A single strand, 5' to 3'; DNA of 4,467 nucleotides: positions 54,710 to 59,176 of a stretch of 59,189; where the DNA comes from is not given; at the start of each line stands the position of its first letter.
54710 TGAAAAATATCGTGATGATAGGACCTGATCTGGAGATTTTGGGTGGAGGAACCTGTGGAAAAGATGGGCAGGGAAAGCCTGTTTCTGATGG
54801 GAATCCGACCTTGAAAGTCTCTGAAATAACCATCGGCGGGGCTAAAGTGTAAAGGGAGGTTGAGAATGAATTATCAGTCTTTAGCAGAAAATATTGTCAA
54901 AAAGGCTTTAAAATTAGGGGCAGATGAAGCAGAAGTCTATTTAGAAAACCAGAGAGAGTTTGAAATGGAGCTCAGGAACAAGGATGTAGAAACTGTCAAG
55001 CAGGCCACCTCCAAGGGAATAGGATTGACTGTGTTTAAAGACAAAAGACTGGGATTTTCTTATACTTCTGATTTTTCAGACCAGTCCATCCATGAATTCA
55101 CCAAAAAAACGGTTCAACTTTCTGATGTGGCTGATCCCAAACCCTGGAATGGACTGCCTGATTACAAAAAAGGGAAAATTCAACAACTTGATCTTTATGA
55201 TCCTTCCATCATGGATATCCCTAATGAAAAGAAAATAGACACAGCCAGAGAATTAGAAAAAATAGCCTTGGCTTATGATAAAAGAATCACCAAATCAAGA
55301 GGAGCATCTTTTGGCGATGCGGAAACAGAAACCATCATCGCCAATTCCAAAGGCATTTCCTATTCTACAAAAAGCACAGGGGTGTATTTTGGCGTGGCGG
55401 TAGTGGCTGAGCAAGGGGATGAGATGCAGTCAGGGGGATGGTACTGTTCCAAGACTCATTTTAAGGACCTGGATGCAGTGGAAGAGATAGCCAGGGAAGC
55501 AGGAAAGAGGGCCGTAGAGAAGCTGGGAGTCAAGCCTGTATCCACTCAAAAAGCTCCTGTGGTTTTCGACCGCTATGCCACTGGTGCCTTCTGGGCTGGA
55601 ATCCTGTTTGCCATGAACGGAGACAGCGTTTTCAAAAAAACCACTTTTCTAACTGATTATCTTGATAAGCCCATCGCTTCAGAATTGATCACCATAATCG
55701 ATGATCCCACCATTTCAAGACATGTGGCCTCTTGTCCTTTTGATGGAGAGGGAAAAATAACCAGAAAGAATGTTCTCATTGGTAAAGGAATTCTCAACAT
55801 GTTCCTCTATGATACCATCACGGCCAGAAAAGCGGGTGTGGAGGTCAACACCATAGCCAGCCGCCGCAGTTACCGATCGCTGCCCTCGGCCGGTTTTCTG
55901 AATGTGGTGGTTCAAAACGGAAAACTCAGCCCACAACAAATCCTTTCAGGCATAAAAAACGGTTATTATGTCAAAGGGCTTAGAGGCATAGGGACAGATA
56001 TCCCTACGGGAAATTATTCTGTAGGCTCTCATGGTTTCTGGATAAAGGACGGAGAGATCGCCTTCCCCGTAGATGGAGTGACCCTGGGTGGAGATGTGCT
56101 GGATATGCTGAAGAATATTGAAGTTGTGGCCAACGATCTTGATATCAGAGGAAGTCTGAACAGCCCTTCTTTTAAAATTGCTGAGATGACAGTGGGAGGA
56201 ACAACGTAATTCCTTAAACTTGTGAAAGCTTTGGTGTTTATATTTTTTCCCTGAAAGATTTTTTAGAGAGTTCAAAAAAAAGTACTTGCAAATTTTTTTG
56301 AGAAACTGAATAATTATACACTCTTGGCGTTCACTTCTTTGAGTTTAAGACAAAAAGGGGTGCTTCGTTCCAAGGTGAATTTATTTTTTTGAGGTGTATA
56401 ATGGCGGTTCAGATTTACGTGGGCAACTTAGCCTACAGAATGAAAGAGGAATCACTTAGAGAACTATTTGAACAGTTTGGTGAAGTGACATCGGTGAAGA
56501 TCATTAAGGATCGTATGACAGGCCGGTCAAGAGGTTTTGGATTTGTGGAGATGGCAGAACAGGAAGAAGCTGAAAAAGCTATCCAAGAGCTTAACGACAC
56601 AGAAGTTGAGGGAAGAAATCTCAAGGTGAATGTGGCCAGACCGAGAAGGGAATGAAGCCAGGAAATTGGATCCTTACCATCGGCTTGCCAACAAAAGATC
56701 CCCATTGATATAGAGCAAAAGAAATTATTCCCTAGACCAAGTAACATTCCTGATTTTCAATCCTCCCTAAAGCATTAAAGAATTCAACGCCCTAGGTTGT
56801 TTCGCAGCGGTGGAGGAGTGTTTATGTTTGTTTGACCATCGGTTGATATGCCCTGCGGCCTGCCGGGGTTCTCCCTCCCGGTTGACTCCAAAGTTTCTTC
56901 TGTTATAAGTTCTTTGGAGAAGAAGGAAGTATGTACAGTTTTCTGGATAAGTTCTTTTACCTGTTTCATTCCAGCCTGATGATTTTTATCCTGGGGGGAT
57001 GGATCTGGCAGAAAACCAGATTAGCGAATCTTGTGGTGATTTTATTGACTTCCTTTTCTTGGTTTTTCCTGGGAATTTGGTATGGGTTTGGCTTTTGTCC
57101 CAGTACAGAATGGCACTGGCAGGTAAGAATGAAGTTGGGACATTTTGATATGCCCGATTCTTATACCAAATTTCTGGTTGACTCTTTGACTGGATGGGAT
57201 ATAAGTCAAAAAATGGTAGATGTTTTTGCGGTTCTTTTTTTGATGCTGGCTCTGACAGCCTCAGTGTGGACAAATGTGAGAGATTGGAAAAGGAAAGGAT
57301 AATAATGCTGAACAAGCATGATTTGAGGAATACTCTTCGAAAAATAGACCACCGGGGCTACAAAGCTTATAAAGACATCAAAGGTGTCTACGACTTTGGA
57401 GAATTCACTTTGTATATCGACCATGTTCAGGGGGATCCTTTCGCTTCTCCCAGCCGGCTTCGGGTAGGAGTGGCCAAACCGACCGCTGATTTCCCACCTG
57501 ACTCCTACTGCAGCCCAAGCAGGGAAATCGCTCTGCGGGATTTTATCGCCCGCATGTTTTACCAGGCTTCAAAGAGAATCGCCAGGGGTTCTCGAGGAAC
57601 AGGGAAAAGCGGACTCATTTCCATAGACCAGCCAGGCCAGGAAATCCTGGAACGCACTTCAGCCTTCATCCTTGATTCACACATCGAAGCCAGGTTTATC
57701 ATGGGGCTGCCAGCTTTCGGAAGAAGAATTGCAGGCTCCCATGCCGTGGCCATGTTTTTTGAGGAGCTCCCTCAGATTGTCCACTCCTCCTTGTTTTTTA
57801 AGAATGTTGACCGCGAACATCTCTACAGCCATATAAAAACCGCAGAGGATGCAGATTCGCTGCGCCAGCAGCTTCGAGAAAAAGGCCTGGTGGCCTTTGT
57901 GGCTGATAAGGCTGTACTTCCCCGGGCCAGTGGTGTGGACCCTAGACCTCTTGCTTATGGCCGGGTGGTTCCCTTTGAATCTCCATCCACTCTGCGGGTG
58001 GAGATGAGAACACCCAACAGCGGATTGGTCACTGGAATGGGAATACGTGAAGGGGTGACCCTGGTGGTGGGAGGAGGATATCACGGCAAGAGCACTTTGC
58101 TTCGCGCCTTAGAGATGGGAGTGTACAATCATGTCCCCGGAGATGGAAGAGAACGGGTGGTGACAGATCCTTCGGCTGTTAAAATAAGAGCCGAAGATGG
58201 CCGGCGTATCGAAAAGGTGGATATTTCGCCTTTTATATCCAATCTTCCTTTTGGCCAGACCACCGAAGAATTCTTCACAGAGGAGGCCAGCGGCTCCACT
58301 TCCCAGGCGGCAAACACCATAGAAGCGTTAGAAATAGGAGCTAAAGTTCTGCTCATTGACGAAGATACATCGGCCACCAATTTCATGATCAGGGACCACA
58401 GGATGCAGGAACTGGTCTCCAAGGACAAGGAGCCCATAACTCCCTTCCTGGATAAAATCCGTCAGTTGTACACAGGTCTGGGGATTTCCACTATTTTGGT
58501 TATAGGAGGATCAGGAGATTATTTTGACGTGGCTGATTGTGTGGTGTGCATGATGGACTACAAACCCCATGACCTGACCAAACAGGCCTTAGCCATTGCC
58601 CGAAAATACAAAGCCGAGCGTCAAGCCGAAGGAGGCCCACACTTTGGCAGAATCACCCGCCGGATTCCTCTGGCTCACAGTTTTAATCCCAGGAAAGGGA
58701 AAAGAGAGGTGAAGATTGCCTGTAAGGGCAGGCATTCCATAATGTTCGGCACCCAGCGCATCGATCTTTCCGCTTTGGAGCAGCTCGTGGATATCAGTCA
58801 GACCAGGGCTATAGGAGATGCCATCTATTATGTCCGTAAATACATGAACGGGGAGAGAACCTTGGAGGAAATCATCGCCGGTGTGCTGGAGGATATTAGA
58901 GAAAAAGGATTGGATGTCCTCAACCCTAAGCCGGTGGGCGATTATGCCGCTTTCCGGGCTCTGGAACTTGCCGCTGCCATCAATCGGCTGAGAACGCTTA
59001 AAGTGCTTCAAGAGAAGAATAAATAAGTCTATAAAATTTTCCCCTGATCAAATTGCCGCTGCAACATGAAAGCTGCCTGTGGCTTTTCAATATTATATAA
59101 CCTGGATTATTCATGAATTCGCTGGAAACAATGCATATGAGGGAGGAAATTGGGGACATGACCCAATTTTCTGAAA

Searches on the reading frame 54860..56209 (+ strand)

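Call 94: search_protein_families(library=pfam, proteins=[window:54860-56209:+], max_evalue=0.01)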
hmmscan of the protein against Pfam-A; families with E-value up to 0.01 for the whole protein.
window:54860-56209:+ (449 aa): 3 families
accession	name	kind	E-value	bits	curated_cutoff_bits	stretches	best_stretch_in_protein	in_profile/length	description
PF19289.4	PmbA_TldD_3rd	-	1.2e-64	217.9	22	1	229-447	1-220/220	PmbA/TldA metallopeptidase C-terminal domain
PF19290.4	PmbA_TldD_2nd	-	1.1e-22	81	20.9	1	119-222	5-109/109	PmbA/TldA metallopeptidase central domain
PF01523.21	PmbA_TldD_1st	-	1e-15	58.1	20.9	1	24-83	1-60/65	PmbA/TldA metallopeptidase domain 1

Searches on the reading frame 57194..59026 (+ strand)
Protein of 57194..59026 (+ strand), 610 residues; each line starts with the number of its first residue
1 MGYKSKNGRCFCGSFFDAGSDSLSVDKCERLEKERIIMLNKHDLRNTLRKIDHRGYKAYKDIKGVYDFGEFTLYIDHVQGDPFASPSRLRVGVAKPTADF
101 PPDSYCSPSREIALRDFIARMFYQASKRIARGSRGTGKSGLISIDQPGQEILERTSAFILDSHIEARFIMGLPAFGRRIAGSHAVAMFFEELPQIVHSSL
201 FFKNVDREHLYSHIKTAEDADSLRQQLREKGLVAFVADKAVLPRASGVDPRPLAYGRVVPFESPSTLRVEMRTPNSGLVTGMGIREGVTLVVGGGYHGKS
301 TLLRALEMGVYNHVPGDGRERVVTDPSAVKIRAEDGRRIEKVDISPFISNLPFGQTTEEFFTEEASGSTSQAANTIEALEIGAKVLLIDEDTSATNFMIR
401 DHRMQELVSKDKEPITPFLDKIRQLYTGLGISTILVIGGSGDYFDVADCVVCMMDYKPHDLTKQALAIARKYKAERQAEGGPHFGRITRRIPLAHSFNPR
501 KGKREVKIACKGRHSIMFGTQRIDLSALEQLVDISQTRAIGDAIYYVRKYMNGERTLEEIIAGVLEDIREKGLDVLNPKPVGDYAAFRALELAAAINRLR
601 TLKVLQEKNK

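Call 94: search_protein_families(library=pfam, proteins=[window:57194-59026:+], max_evalue=0.01)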
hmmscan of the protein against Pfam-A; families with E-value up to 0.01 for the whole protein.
window:57194-59026:+ (610 aa): 3 families
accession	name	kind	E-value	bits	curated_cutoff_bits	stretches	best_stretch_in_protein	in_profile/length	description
PF09818.15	ABC_ATPase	-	1.3e-125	418.6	23.2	1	207-488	2-281/283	P-loop domain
PF20446.3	ABC_N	-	1.3e-55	188.1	26.5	1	42-202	2-161/162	ATPase of the ABC class N-terminal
PF21117.3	MRB1590_C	-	1.2e-33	116.3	27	1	507-604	1-101/102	MRB1590 C-terminal domain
